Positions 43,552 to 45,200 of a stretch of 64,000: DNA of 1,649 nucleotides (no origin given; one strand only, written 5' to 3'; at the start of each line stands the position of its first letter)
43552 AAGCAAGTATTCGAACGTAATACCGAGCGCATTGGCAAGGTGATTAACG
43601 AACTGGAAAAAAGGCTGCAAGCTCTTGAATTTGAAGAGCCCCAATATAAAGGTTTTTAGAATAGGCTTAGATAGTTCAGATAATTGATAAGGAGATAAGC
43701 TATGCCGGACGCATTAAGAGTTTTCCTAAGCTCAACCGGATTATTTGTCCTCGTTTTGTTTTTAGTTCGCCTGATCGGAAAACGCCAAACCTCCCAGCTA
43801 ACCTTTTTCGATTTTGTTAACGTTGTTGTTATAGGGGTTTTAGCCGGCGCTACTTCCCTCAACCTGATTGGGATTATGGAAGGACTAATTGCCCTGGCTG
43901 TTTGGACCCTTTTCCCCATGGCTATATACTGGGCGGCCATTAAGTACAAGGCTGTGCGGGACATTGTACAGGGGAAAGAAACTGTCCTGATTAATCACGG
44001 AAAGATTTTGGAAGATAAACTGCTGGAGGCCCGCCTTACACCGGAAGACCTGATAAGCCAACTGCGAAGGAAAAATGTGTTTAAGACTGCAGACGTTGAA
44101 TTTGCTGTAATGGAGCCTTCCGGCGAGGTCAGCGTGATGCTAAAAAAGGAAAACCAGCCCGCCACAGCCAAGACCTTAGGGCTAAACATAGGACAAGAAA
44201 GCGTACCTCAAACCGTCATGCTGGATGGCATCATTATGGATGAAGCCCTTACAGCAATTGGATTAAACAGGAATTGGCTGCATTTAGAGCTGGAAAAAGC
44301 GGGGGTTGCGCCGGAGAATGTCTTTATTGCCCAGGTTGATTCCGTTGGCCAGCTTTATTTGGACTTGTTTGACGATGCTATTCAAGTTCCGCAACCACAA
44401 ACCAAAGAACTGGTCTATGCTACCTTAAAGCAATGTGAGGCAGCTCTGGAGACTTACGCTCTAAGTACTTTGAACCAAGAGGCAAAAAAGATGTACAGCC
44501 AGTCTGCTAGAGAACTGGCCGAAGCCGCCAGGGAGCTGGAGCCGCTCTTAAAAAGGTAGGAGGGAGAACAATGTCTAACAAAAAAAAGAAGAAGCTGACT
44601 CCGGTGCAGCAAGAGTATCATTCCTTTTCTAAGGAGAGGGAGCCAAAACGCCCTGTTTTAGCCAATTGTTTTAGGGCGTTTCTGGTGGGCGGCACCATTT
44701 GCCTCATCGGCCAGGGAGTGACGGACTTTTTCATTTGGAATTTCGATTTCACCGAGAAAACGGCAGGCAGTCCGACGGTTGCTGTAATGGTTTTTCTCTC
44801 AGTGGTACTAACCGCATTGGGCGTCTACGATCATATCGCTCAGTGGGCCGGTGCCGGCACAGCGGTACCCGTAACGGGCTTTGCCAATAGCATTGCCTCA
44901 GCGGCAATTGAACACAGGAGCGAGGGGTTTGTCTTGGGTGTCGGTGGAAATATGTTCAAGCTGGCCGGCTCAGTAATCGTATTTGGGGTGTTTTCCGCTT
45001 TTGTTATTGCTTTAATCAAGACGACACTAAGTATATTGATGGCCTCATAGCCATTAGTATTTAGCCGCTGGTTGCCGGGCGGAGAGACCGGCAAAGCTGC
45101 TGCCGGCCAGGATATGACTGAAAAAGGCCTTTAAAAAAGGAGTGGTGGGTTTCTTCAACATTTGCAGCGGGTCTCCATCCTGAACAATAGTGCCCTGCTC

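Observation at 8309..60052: Dispersed modular hairpin-repeat family (MITE/PATE-like), seven loci in 64 kb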

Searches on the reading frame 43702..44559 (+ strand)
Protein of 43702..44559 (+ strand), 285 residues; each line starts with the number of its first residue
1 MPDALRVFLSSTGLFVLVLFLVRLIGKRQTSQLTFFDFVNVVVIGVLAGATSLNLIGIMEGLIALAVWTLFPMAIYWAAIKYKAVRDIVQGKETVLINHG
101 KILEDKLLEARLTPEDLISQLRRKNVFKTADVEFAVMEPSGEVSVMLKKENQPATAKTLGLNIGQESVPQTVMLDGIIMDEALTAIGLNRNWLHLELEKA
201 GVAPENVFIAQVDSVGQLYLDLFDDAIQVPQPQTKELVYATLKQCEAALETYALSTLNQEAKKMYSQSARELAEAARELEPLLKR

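Call 37: search_protein_families(library=pfam, max_evalue=0.00001, proteins=[window:43702-44559:+])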
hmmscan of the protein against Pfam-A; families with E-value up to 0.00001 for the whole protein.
window:43702-44559:+ (285 aa): 3 families
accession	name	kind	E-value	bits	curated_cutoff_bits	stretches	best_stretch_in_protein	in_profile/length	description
PF04239.17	DUF421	-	1.8e-39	134.5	23.6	1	81-213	2-129/129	YetF C-terminal domain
PF07870.16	DUF1657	-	7.7e-14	51.8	27.7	1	236-283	2-49/49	Protein of unknown function (DUF1657)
PF20730.2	YetF_N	-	4.3e-09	36.5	26.5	1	15-76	12-74/76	YetF N-terminal transmembrane domain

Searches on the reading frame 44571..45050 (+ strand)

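Call 37: search_protein_families(library=pfam, max_evalue=0.00001, proteins=[window:44571-45050:+])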
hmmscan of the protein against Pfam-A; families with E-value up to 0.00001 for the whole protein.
window:44571-45050:+ (159 aa): 1 family
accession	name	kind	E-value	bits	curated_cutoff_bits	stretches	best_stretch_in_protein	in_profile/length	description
PF03862.18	SpoVAC_SpoVAEB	-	2.3e-42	144.4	25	1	32-149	1-117/117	SpoVAC/SpoVAEB sporulation membrane protein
